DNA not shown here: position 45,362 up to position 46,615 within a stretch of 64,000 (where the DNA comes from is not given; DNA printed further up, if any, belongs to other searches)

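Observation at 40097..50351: Sulfatase-flanked sugar ABC importer locus with reductase and dehydratase: candidate sulfated-sugar catabolic module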

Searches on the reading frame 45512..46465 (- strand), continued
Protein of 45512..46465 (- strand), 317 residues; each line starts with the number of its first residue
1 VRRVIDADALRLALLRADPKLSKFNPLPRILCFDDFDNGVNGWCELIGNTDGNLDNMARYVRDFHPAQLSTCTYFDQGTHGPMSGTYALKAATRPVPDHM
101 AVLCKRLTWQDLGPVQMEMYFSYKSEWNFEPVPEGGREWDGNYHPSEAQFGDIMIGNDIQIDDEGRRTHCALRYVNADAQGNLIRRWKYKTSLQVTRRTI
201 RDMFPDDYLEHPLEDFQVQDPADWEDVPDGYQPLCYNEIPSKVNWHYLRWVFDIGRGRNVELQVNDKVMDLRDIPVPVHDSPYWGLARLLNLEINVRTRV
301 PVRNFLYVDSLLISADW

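Call 23: find_related_loci(query=A1, collection=genome_contigs, flank=10000)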
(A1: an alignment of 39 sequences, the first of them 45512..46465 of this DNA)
Query A1 (317 aa) in genome_contigs; peptide patterns used: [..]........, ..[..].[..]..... (x = any residue, [..] = any of these).
599 stretches matched a pattern (row limit reached: there are more); 492 encode a relative of the query (tblastn E <= 1e-3); the best 80 are kept; 80 distinct loci.
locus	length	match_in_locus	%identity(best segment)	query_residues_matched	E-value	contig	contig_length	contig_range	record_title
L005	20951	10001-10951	98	1-317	0e+0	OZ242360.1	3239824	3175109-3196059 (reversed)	MAG: Chloroflexota bacterium isolate 96c89a91-56bf-49b9-8890-dc7aad1d8409 genome assembly, chromosome: 1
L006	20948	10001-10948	95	2-317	0e+0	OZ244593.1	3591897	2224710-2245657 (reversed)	MAG: Chloroflexota bacterium isolate 88f3a034-1e95-44e9-9cba-3f5f03d74490 genome assembly, chromosome: 1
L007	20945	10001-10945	93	3-317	0e+0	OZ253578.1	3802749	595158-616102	MAG: Chloroflexota bacterium isolate 48853afe-6264-4d68-b03e-03448b293cf5 genome assembly, chromosome: 1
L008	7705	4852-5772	57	5-317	2e-120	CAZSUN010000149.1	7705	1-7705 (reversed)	MAG TPA_asm: uncultured Sphaerobacteraceae bacterium isolate SRP344714_co2_131 genome assembly, contig: NODE_25110_lengt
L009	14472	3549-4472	57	4-317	4e-119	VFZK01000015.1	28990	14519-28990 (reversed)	MAG: Acidimicrobiia bacterium isolate K_Offshore_80m_m2_092 K_Offshore_80m_m2_092_Ga0194132_10003285, whole genome shotg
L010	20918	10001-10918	58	7-317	5e-118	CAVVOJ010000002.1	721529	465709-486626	MAG: uncultured Chloroflexia bacterium isolate MFD09779.bin.1.15 genome assembly, contig: contig_15263, whole genome sho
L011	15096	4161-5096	56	1-317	8e-117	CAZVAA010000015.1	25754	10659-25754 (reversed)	MAG TPA_asm: uncultured Sphaerobacteraceae bacterium isolate SRP187154_co1_9 genome assembly, contig: NODE_1903_length_2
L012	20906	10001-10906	58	10-317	1e-116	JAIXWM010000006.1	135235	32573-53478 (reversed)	MAG: Rubrivivax sp. isolate D4_MAG_00017 pond_D4_MAG_00017_000000000093, whole genome shotgun sequence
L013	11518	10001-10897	58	13-317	2e-115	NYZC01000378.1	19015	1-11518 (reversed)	MAG: Phycisphaeraceae bacterium isolate ARS65 MHASMcontig_453559, whole genome shotgun sequence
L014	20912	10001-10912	58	7-317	5e-115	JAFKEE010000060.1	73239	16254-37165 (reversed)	MAG: Acidobacteria bacterium isolate SCN18_31_3_15_R4_B_62_15 SCN18_31_3_15_R4_B_scaffold_367, whole genome shotgun sequ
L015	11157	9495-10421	57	5-317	1e-114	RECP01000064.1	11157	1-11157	MAG: Spirochaetaceae bacterium isolate DLM2.Bin48 NODE_8953_length_11157_cov_10.2523, whole genome shotgun sequence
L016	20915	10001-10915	58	8-317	9e-114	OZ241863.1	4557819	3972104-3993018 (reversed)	MAG: Spirochaetia bacterium isolate 5eda55f6-7d73-4064-946f-addbc1f4c2cc genome assembly, chromosome: 1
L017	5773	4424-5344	56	5-317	2e-113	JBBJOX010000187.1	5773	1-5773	MAG: Thermomicrobiales bacterium isolate RDP_SRG_02 MBC-RDOWN_F0-S0_10230, whole genome shotgun sequence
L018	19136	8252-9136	57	17-317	1e-113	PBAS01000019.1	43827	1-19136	MAG: Phycisphaeraceae bacterium isolate SP4387 MHASMcontig_3092945, whole genome shotgun sequence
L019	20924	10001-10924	57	3-317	1e-113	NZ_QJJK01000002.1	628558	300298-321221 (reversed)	Chelatococcus asaccharovorans strain DSM 6462 Ga0215681_102, whole genome shotgun sequence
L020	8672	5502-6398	58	13-317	3e-113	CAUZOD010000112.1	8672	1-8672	MAG: Phycisphaerae bacterium isolate CB6_AW.36 genome assembly, contig: Ga0310123_10006470, whole genome shotgun sequenc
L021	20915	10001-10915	56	7-317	1e-112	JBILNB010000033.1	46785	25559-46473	MAG: Rubrivivax sp. isolate ME2017-09-15_3300044707_group7_bin115 Rohwer_bin2279_scaffold_350_c1, whole genome shotgun s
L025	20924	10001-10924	54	5-317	2e-111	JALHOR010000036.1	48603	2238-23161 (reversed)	MAG: Anaerolineae bacterium isolate bin.171_sub c_000000003569, whole genome shotgun sequence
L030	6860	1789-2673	56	17-317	4e-110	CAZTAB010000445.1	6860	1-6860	MAG TPA_asm: uncultured Verrucomicrobiota bacterium isolate SRP092796_co2_739 genome assembly, contig: k141_578202, whol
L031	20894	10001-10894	57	14-317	7e-110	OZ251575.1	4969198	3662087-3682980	MAG: Spirochaetia bacterium isolate 617b14b6-7821-4a15-9039-de9782a91b86 genome assembly, chromosome: 1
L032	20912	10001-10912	55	7-317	3e-109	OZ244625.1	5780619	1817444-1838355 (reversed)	MAG: Bryobacterales bacterium isolate 977db337-f3f5-4b10-816d-e0f1db46c981 genome assembly, chromosome: 1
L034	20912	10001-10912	54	7-317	4e-109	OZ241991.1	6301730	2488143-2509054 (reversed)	MAG: Bryobacterales bacterium isolate be22c93e-b65f-4d75-a14f-d13794267050 genome assembly, chromosome: 1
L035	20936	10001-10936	54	2-317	8e-109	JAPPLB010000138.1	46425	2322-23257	MAG: Bryobacterales bacterium isolate RHO3_bin_12 NODE_1666_length_46425_cov_51.075631, whole genome shotgun sequence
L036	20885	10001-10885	55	17-317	7e-109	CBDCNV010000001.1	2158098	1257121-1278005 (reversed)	MAG: Opitutales bacterium isolate bad5a5f1-2e93-4c07-927b-d919c4be9086 genome assembly, contig: contig_1, whole genome s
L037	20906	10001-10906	55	10-317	2e-108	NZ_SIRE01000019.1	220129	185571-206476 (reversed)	Paenibacillus thalictri strain N2SHLJ1 Scaffold18_1, whole genome shotgun sequence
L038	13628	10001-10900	55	10-317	3e-108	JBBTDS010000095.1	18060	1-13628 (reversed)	MAG: Acidobacteriota bacterium isolate H43-bin212_1 H43_bin212_1_000000000095, whole genome shotgun sequence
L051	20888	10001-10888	54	12-316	9e-106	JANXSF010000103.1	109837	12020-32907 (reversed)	MAG: Acidobacteria bacterium isolate 336R_metabat_83 336R_k141_2432680, whole genome shotgun sequence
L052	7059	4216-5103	53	12-316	2e-105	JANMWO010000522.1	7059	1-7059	MAG: Acidobacteriota bacterium isolate OTE_88_metabat_269 OTE_88_k141_445271, whole genome shotgun sequence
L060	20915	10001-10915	53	4-317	2e-104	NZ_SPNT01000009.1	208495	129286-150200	Nitratireductor sp. XY-223 NODE_9_length_208495_cov_59.588365, whole genome shotgun sequence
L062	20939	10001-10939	54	7-317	8e-104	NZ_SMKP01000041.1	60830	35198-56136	Nonomuraea diastatica strain KC712 NODE_41_length_60830_cov_25.9131, whole genome shotgun sequence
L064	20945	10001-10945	54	5-317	7e-104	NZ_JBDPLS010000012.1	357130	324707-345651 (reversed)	Nonomuraea sp. B1E8 B1E8_contig_12, whole genome shotgun sequence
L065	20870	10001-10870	55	18-316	2e-103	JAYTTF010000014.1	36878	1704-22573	MAG: Bryobacterales bacterium isolate GFS_5321 GFS_5321_13, whole genome shotgun sequence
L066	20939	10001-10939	55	7-317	1e-103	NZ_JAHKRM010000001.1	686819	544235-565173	Nonomuraea guangzhouensis strain CGMCC 4.7101 NODE_1, whole genome shotgun sequence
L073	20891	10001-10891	54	17-317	3e-103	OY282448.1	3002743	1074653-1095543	MAG: uncultured Chloroflexota bacterium genome assembly, chromosome: 1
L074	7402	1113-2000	54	16-314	2e-102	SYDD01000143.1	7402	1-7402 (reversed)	MAG: Opitutaceae bacterium isolate F1-20-MAGs210 F1-20__c179745, whole genome shotgun sequence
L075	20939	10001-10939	54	7-317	2e-102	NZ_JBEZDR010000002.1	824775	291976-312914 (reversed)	Nonomuraea sp. NPDC049141 NPDC049141_119_H11.ctg-0002, whole genome shotgun sequence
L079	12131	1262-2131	54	18-316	7e-102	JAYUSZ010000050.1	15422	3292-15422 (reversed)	MAG: Bryobacterales bacterium isolate GL119_DN_concoct_185 GL119_DN_concoct_185_49, whole genome shotgun sequence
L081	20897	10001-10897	53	15-317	2e-100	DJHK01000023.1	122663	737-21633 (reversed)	MAG TPA_asm: Chloroflexi bacterium UBA6622 UBA6622_contig_14684, whole genome shotgun sequence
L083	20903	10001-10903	52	18-317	1e-100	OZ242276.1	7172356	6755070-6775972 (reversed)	MAG: Bryobacterales bacterium isolate 6a17fdd1-799e-4b89-b3db-5c5ff6fa14e9 genome assembly, chromosome: 1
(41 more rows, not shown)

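Call 25: predict_structure(alignment_id=A1)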
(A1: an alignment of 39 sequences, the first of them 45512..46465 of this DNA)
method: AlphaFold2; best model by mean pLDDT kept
length: 317 residues; sequences in the alignment: 39
mean_pLDDT: 81.8   pTM: 0.81
mean pLDDT of the five models: 81.8, 80.7, 79.0, 78.7, 75.1
residues with pLDDT >= 90: 134; 70-90: 105; 50-70: 64; < 50: 14
segments of 3 or more residues with pLDDT < 50: 21-26, 78-83
pLDDT, mean of each block of 10 residues (from residue 1): 71 66 55 77 62 68 67 54 64 89 88 94 85 73 88 95 87 95 96 80 67 82 96 85 88 95 98 93 86 93 91 89
secondary structure, 60 per line:
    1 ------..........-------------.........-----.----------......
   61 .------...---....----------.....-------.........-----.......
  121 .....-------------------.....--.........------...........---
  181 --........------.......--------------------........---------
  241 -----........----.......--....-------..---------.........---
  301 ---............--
elements in order: H7-16 E30-35 H55-61 E68-70 H74-77 E88-92 E100-108 E114-125 H145-149 E152-160 E167-177 E183-190 H197-203 E224-231 E246-253 E258-264 E267-270 E289-297 E304-315

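Call 29: fold_search(model_id=the predicted structure, library=pdb)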
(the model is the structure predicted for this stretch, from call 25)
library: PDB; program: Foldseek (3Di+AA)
matches with E <= 10: 861; with E <= 0.001: 74
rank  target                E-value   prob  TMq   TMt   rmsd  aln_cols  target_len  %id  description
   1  2a71_D                6.2e-06  1.00  0.34  0.46   6.7       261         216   11  Crystal structure of Emp47p carbohydrate recognition domain (CRD), orthorhombic crystal form (released 2006-01-31)
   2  2a6z                  1.7e-05  1.00  0.35  0.47   9.4       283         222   12  Crystal structure of Emp47p carbohydrate recognition domain (CRD), monoclinic crystal form 1 (released 2006-01-31)
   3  9vbw_A                1.8e-05  1.00  0.32  0.41   8.2       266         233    8  Lectin FRIL from Lablab purpureus complexed to Lewis X tetrasaccharide (released 2026-03-18)
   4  2a6x_B                1.9e-05  1.00  0.31  0.42   7.7       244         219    9  Crystal structure of Emp46p carbohydrate recognition domain (CRD), Y131F mutant (released 2006-01-31)
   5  2a6v_B                2.3e-05  1.00  0.31  0.42   7.8       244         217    8  Crystal structure of Emp46p carbohydrate recognition domain (CRD), potassium-bound form (released 2006-01-31)
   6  2a71_B                2.3e-05  1.00  0.34  0.46   9.8       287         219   11  Crystal structure of Emp47p carbohydrate recognition domain (CRD), orthorhombic crystal form (released 2006-01-31)
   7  9vbw_B                2.5e-05  1.00  0.33  0.43   8.2       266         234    7  Lectin FRIL from Lablab purpureus complexed to Lewis X tetrasaccharide (released 2026-03-18)
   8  2a71_A                3.1e-05  1.00  0.35  0.48   7.0       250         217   10  Crystal structure of Emp47p carbohydrate recognition domain (CRD), orthorhombic crystal form (released 2006-01-31)
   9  2a6w_B                3.5e-05  1.00  0.33  0.44   8.5       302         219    8  Crystal structure of Emp46p carbohydrate recognition domain (CRD), metal-free form (released 2006-01-31)
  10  9vbx_A                3.9e-05  1.00  0.33  0.43   9.2       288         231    9  Lectin FRIL from Lablab purpureus complexed to Lewis X tetrasaccharide (released 2026-03-18)
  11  2ar6_A                5.4e-05  1.00  0.33  0.41  10.3       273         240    7  Pterocarpus angolensis Lectin (PAL) In Complex With The Pentasaccharide M592 (released 2006-08-01)
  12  9vbz_A                7.1e-05  1.00  0.33  0.41   9.0       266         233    8  Lectin FRIL from Lablab purpureus complexed to oligomannose (released 2026-03-18)
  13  9vbw_L                7.6e-05  1.00  0.31  0.40   8.7       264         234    7  Lectin FRIL from Lablab purpureus complexed to Lewis X tetrasaccharide (released 2026-03-18)
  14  5lr0_A                7.6e-05  0.99  0.22  0.19  12.0       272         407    7  Binding domain of Botulinum Neurotoxin DC in complex with SialylT (released 2017-08-30)
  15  8jp4_A                8.0e-05  1.00  0.36  0.36   8.7       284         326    7  Cryo-EM structure of the head region of full-length ERGIC-53 with MCFD2 (form A) (released 2024-04-17)
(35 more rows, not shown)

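Call 32: search_protein_families(library=pfam, proteins=[L012:628-3093:-, L012:3448-4992:-, L012:4946-7144:+, L012:7651-8517:+, L012:8514-9905:+, L012:11232-12086:+, L012:13721-14815:-, L012:14791-15906:+, L012:16393-17178:+, L012:17203-17976:+], max_evalue=0.00001)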
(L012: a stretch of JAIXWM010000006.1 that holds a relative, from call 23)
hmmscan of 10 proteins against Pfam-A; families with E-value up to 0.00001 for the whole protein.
L012:628-3093:- (821 aa): 2 families
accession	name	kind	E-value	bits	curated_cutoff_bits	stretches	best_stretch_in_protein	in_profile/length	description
PF08125.19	Mannitol_dh_C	-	3.3e-52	177.2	30.7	1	616-808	3-189/190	Mannitol dehydrogenase C-terminal domain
PF01232.29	Mannitol_dh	-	2.8e-40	138.9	27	1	350-605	2-198/199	Mannitol dehydrogenase Rossmann domain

L012:3448-4992:- (514 aa): 3 families
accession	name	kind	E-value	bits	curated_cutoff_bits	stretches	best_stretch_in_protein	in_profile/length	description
PF00884.28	Sulfatase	-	2e-36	126.3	25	1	11-403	2-300/301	Sulfatase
PF16347.10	SGSH_C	-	6.8e-16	59.2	29.3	1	352-498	1-149/154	N-sulphoglucosamine sulphohydrolase, C-terminal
PF01663.27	Phosphodiest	-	2.8e-07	30.9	23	0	13-81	2-68/342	Type I phosphodiesterase / nucleotide pyrophosphatase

L012:4946-7144:+ (732 aa): 2 families
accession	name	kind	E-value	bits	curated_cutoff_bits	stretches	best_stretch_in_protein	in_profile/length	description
PF03466.25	LysR_substrate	-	7.1e-35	120.7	28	1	507-710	3-206/209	LysR substrate binding domain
PF00126.33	HTH_1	-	3.2e-18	65.9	26.6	1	422-481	1-60/60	Bacterial regulatory helix-turn-helix protein, lysR family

L012:7651-8517:+ (288 aa): 2 families
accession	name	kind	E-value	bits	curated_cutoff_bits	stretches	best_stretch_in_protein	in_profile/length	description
PF07729.17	FCD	-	7.3e-27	94.7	24.3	1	130-253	3-124/125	FCD domain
PF00392.27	GntR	-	8.2e-19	67.5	27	1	57-118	2-64/64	Bacterial regulatory proteins, gntR family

L012:8514-9905:+ (463 aa): 2 families
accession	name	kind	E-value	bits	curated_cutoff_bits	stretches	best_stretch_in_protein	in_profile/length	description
PF01547.30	SBP_bac_1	-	9.6e-19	68.9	26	1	78-362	16-304/307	Bacterial extracellular solute-binding protein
PF13416.11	SBP_bac_8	-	2.7e-14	54.1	27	1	82-363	9-248/279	Bacterial extracellular solute-binding protein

L012:11232-12086:+ (285 aa): 1 family
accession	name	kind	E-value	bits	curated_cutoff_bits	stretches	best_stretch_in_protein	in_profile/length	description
PF00528.27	BPD_transp_1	-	4.2e-17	62.9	26.4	1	100-275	2-154/184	Binding-protein-dependent transport system inner membrane component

L012:13721-14815:- (364 aa): 0 families

L012:14791-15906:+ (371 aa): 3 families
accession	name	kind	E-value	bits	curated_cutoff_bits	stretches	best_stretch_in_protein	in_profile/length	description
PF00005.33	ABC_tran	-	1.3e-34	120.1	25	1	33-175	1-136/137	ABC transporter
PF17912.7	OB_MalK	-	2.4e-14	54.4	27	1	249-300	1-53/53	MalK OB fold domain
PF08402.16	TOBE_2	-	9.4e-10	38.9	21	1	294-361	2-76/76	TOBE domain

L012:16393-17178:+ (261 aa): 1 family
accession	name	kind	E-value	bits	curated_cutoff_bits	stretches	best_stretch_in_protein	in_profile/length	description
PF00497.25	SBP_bac_3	-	1.2e-26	93.5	26.4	1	39-261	1-132/132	Bacterial extracellular solute-binding proteins, family 3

L012:17203-17976:+ (257 aa): 1 family
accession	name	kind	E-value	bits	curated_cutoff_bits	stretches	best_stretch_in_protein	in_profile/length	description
PF00528.27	BPD_transp_1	-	8e-31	107.6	26.4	1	71-253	2-183/184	Binding-protein-dependent transport system inner membrane component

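Call 33: search_protein_families(library=pfam, proteins=[L037:2048-3010:+, L037:3946-5469:+, L037:5493-7475:+, L037:7582-9852:+, L037:11386-12714:+, L037:12715-13887:+, L037:13884-15686:+, L037:17225-19012:+, L037:19009-19842:+], max_evalue=0.00001)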
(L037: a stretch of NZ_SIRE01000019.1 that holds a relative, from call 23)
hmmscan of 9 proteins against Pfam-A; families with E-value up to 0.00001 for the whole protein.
L037:2048-3010:+ (320 aa): 1 family
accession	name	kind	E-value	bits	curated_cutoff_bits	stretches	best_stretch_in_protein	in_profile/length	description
PF00528.27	BPD_transp_1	-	2.5e-12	47.3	26.4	1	112-314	6-181/184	Binding-protein-dependent transport system inner membrane component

L037:3946-5469:+ (507 aa): 1 family
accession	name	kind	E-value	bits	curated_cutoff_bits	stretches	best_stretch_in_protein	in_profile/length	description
PF01547.30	SBP_bac_1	-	2.1e-15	58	26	1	67-370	15-305/307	Bacterial extracellular solute-binding protein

L037:5493-7475:+ (660 aa): 3 families
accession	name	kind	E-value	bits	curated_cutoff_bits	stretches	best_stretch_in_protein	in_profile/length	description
PF14871.12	GHL6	-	1.9e-28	99.8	35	1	30-165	1-132/132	Hypothetical glycosyl hydrolase 6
PF08532.16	Glyco_hydro_42M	-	4.7e-10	39.8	25.8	1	375-435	38-98/207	Beta-galactosidase trimerisation domain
PF01120.23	Alpha_L_fucos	-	1.5e-06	28.3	25.2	1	27-188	92-217/345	Alpha-L-fucosidase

L037:7582-9852:+ (756 aa): 1 family
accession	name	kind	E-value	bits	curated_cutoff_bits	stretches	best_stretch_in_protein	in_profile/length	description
PF12831.13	FAD_oxidored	-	3.2e-84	284.1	27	1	9-426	1-416/416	FAD dependent oxidoreductase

L037:11386-12714:+ (442 aa): 4 families
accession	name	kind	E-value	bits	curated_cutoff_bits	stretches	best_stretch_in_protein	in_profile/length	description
PF00884.28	Sulfatase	-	3.9e-45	154.9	25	1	2-324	1-301/301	Sulfatase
PF16347.10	SGSH_C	-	9.4e-20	71.8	29.3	1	283-415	12-148/154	N-sulphoglucosamine sulphohydrolase, C-terminal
PF01663.27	Phosphodiest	-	2e-09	37.9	23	0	229-282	182-237/342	Type I phosphodiesterase / nucleotide pyrophosphatase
PF02995.22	DUF229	-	1e-06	28.2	25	1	229-280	304-355/496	Protein of unknown function (DUF229)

L037:12715-13887:+ (390 aa): 3 families
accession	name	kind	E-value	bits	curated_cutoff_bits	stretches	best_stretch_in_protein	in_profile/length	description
PF00072.30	Response_reg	-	2.7e-24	85.9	30.2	1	56-168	1-110/111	Response regulator receiver domain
PF12833.13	HTH_18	-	1.3e-23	83.6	33.6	1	309-386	2-79/80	Helix-turn-helix domain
PF00165.29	HTH_AraC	-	9.5e-19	67.5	26.6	1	351-386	8-42/42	Bacterial regulatory helix-turn-helix proteins, AraC family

L037:13884-15686:+ (600 aa): 3 families
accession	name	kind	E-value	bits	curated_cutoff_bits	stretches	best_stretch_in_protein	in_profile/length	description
PF02743.24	dCache_1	-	1.5e-21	77.5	45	1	40-277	2-239/240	Cache domain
PF06580.19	His_kinase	-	1.8e-21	76.6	25.2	1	389-466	3-81/81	Histidine kinase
PF02518.31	HATPase_c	-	6.2e-14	52.8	26.4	1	483-596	7-109/111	Histidine kinase-, DNA gyrase B-, and HSP90-like ATPase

L037:17225-19012:+ (595 aa): 3 families
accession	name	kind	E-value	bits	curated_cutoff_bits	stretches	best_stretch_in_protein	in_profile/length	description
PF00884.28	Sulfatase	-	2.9e-40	138.9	25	1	83-419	4-299/301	Sulfatase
PF01663.27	Phosphodiest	-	1.4e-07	31.9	23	1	84-365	3-220/342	Type I phosphodiesterase / nucleotide pyrophosphatase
PF16347.10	SGSH_C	-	9.1e-06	26.3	29.3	0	384-499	15-134/154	N-sulphoglucosamine sulphohydrolase, C-terminal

L037:19009-19842:+ (277 aa): 1 family
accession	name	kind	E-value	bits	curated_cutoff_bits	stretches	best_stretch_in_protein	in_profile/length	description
PF00884.28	Sulfatase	-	2.2e-16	60.5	25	1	44-148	1-92/301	Sulfatase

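Call 43: search_protein_representatives(alignment_id=A1)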
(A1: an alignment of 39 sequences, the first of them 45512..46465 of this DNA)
Query: 39 sequences, 309 profile positions. Proteins with E-value up to 0.001 (for the whole library): 276; up to 1e-10: 180; up to 1e-30: 52. The best 150 are listed.
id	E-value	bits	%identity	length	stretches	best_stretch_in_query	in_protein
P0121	9.3e-133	458.5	-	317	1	6-309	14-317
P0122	4.1e-114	397.2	-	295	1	20-309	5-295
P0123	1.8e-102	359.0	-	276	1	3-251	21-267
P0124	1.3e-87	310.2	-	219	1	98-309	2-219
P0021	1.3e-77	277.4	-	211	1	2-200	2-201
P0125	3.7e-75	269.3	-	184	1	4-164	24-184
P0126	1.8e-73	263.8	-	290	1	13-306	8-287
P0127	2.1e-72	260.2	-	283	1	4-308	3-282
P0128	1.3e-71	257.6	-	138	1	173-309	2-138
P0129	7.6e-70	251.8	-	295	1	6-307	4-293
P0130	2.6e-68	246.8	-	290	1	8-309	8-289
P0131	8.0e-66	238.6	-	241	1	4-182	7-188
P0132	8.3e-66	238.6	-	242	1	13-183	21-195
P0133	2.3e-64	233.9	-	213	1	3-130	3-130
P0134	7.1e-63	229.0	-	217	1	11-161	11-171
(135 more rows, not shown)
